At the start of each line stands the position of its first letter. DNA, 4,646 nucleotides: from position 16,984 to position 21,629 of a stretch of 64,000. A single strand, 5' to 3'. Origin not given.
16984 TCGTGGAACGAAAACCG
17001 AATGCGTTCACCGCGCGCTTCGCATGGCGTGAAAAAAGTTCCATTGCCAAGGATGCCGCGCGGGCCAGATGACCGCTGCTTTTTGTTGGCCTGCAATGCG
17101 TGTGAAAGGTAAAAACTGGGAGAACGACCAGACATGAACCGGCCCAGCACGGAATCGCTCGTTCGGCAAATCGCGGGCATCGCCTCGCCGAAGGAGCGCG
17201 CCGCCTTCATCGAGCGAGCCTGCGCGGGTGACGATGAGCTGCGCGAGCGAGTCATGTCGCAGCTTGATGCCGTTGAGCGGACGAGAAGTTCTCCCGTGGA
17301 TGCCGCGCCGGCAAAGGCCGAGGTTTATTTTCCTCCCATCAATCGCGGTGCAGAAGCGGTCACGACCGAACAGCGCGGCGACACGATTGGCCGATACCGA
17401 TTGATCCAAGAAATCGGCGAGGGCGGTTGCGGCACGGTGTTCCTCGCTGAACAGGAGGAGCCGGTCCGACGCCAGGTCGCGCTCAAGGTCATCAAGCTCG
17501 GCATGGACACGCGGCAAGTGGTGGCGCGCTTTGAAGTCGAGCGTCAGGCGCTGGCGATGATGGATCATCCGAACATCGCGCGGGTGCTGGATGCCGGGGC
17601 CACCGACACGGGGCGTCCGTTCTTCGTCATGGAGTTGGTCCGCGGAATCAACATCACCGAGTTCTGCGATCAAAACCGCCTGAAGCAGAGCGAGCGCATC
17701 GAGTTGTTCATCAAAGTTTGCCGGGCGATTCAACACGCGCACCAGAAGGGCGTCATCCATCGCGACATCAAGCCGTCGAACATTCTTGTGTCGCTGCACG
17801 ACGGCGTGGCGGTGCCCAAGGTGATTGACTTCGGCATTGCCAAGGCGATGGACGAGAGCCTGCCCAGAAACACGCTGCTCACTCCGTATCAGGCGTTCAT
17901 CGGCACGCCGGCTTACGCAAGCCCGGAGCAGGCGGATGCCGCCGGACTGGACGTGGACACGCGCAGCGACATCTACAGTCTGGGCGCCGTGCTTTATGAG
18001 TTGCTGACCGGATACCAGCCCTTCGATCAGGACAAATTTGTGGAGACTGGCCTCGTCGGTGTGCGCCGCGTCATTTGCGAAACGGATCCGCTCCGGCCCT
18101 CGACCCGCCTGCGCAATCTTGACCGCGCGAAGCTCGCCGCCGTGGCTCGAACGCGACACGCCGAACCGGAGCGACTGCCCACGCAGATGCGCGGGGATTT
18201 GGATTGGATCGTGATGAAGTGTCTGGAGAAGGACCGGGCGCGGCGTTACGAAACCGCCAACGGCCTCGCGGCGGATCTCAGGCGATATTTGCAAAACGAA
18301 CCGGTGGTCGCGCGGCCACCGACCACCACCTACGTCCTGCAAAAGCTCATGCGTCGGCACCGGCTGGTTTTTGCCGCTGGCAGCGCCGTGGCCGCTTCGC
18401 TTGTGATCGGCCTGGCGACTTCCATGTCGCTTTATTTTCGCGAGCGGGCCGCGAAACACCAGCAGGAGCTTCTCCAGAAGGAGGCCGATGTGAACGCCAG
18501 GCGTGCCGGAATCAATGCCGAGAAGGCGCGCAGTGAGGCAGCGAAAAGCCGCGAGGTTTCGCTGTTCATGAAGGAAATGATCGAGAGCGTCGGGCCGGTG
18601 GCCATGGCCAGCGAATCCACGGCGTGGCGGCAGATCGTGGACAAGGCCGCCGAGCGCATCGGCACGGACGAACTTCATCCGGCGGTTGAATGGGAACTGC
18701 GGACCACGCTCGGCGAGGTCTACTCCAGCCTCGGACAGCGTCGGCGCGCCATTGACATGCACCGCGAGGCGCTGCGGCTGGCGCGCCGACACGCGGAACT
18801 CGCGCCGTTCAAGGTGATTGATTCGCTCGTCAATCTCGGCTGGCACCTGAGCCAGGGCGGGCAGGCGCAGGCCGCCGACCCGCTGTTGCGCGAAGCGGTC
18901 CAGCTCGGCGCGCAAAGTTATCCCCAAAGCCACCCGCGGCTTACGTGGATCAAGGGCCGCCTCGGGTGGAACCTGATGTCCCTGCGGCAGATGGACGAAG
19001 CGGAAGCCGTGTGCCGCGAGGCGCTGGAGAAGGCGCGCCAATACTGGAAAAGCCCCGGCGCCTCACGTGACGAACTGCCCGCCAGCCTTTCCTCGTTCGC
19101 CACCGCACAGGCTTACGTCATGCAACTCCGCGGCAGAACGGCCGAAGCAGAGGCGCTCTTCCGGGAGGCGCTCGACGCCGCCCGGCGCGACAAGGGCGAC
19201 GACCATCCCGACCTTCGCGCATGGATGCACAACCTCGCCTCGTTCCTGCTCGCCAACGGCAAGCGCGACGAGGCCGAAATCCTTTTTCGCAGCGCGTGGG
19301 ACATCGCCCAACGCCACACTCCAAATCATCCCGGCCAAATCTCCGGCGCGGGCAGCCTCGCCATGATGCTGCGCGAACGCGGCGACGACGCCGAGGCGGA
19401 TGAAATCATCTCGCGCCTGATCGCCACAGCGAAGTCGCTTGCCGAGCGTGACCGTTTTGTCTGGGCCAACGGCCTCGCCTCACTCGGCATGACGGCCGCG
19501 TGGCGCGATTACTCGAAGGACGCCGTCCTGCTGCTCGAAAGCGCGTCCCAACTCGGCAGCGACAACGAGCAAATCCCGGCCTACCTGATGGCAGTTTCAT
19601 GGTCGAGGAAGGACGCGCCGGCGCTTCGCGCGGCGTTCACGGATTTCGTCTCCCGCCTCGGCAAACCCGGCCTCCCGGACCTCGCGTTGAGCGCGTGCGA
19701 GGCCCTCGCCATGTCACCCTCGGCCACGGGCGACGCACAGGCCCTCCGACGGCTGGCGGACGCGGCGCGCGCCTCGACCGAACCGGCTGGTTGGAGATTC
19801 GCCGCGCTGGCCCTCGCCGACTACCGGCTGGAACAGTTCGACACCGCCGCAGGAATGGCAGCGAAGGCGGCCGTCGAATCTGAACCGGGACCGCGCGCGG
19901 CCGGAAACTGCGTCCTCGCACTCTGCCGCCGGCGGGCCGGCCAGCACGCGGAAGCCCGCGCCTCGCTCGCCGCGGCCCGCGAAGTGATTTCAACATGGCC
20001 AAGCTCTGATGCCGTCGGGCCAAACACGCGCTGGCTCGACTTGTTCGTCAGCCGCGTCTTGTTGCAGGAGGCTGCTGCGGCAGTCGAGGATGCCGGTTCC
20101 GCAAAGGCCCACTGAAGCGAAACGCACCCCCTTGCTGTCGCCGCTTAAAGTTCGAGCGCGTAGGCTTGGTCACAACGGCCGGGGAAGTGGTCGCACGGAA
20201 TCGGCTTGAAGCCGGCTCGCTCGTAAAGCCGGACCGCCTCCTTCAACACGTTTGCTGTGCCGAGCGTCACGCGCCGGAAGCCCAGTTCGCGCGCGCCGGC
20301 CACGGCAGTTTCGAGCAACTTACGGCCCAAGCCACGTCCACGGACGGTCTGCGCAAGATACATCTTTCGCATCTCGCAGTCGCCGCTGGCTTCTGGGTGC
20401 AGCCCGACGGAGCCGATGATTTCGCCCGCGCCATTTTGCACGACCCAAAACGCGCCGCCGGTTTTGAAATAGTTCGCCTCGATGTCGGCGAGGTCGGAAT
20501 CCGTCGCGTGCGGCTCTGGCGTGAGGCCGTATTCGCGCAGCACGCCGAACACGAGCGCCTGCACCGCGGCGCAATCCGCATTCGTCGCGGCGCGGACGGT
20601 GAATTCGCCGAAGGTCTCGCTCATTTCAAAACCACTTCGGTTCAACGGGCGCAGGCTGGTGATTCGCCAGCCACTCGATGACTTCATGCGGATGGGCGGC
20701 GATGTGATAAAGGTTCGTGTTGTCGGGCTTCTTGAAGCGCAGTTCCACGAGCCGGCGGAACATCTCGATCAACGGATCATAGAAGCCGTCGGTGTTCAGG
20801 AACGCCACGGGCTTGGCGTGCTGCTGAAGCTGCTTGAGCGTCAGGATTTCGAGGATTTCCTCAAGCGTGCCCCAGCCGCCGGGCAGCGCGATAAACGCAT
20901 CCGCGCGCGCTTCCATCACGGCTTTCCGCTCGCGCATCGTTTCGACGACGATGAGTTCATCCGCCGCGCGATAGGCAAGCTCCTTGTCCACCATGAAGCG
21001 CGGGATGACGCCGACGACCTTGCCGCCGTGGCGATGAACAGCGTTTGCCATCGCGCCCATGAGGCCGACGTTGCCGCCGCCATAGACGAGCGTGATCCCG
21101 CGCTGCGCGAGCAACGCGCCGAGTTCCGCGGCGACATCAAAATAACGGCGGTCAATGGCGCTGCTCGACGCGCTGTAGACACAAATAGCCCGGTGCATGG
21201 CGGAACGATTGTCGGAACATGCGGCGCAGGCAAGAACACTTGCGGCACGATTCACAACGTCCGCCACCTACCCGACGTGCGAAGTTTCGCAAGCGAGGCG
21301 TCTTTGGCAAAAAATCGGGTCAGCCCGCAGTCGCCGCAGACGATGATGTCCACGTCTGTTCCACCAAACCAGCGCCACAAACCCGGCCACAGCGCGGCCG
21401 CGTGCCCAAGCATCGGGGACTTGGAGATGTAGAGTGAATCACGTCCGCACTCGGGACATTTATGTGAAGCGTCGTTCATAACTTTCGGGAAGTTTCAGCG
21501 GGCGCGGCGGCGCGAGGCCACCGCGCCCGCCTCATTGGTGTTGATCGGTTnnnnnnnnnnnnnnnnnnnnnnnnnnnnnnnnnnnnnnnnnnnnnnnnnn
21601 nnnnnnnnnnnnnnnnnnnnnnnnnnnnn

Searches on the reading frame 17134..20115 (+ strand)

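Call 4: search_protein_families(library=pfam, proteins=[window:17134-20115:+])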
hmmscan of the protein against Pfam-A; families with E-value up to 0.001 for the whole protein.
window:17134-20115:+ (993 aa): 14 families
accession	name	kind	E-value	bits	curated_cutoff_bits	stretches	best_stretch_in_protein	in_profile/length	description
PF00069.31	Pkinase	-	3e-43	148.5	31.7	1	88-374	1-254/263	Protein kinase domain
PF07714.23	PK_Tyr_Ser-Thr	-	3.7e-27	95.7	23.1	1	90-326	3-205/258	Protein tyrosine and serine/threonine kinase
PF13424.12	TPR_12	-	1.5e-21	76.8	30.1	2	659-726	9-76/77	Tetratricopeptide repeat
PF13374.12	TPR_10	-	2.5e-19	69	27.5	1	696-733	3-41/42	Tetratricopeptide repeat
PF13181.12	TPR_8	-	1.3e-10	41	25.7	0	609-632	6-29/34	Tetratricopeptide repeat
PF13176.12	TPR_7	-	7.2e-10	38.6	27.9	0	526-551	5-30/36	Tetratricopeptide repeat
PF00515.34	TPR_1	-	1.5e-06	28.2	27.8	0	525-551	6-32/34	Tetratricopeptide repeat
PF17874.7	TPR_MalT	-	1.5e-06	28.2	45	1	657-766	84-191/336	MalT-like TPR region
PF03109.22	ABC1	-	7.8e-06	25.6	22.9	1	160-244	141-222/244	ABC1 atypical kinase-like domain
PF24885.1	TPR_NPHP3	-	1.2e-05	25.3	100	0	664-730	152-218/239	Nephrocystin-3 TPR domain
PF07719.23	TPR_2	-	2.9e-05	24.3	27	0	609-635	6-32/34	Tetratricopeptide repeat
PF14559.12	TPR_19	-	0.00016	22.4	25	0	667-727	5-57/68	Tetratricopeptide repeat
PF13428.12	TPR_14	-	0.00023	22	23.5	0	521-556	2-37/44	Tetratricopeptide repeat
PF06293.20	Kdo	-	0.00053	19.9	21.3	0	163-233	93-166/207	Lipopolysaccharide kinase (Kdo/WaaP) family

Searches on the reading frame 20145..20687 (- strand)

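Call 4: search_protein_families(library=pfam, proteins=[window:20145-20687:-])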
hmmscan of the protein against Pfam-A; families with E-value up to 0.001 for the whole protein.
window:20145-20687:- (180 aa): 4 families
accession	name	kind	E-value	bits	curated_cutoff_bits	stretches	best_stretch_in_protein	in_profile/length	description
PF00583.31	Acetyltransf_1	-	1.1e-16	61.6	20.7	1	60-160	15-116/116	Acetyltransferase (GNAT) family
PF13508.13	Acetyltransf_7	-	4.8e-15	56.1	27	1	78-162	3-84/84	Acetyltransferase (GNAT) domain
PF13673.13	Acetyltransf_10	-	2.6e-08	34.3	23.6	1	73-163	25-110/128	Acetyltransferase (GNAT) domain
PF13302.13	Acetyltransf_3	-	4.2e-08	34.4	25.4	1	30-161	3-138/138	Acetyltransferase (GNAT) domain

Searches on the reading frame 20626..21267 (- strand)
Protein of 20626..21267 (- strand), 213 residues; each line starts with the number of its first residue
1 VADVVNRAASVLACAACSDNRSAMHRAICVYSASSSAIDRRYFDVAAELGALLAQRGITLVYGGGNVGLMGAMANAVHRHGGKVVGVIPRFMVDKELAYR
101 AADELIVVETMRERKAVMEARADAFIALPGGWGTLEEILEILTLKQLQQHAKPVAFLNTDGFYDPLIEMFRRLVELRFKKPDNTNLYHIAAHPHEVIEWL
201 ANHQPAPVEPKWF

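Call 32: search_protein_families(library=ncbifam, proteins=[window:20626-21267:-], max_evalue=0.01)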
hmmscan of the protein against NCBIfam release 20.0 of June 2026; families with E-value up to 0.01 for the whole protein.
window:20626-21267:- (213 aa): 4 families
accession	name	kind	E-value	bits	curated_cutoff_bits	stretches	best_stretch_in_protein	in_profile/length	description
TIGR00730.1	TIGR00730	subfamily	8.7e-60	201.5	96.35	1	27-201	2-176/178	TIGR00730 family Rossman fold protein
NF058542.1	CtkRMPhLog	equivalog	6.2e-50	169.6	300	1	27-176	3-151/177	cytokinin riboside 5'-monophosphate phosphoribohydrolase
TIGR00725.1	TIGR00725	hypoth_equivalog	4.5e-15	55.4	106.9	1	33-145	7-115/159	TIGR00725 family protein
NF038390.1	Nsidase_PpnN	equivalog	1.4e-06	27.3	450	1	35-150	153-274/450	nucleotide 5'-monophosphate nucleosidase PpnN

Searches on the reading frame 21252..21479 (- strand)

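Call 32: search_protein_families(library=ncbifam, proteins=[window:21252-21479:-], max_evalue=0.01)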
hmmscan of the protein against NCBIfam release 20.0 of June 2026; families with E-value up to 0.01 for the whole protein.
window:21252-21479:- (75 aa): 2 families
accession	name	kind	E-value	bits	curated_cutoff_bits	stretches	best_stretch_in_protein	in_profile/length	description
TIGR04165.1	methano_modCys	hypoth_equivalog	6.4e-05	23.1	60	1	3-53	5-44/50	TIGR04165 family Cys-rich peptide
NF011482.0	PRK14892.1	equivalog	0.008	16.1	109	0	7-57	23-54/101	putative transcription elongation factor Elf1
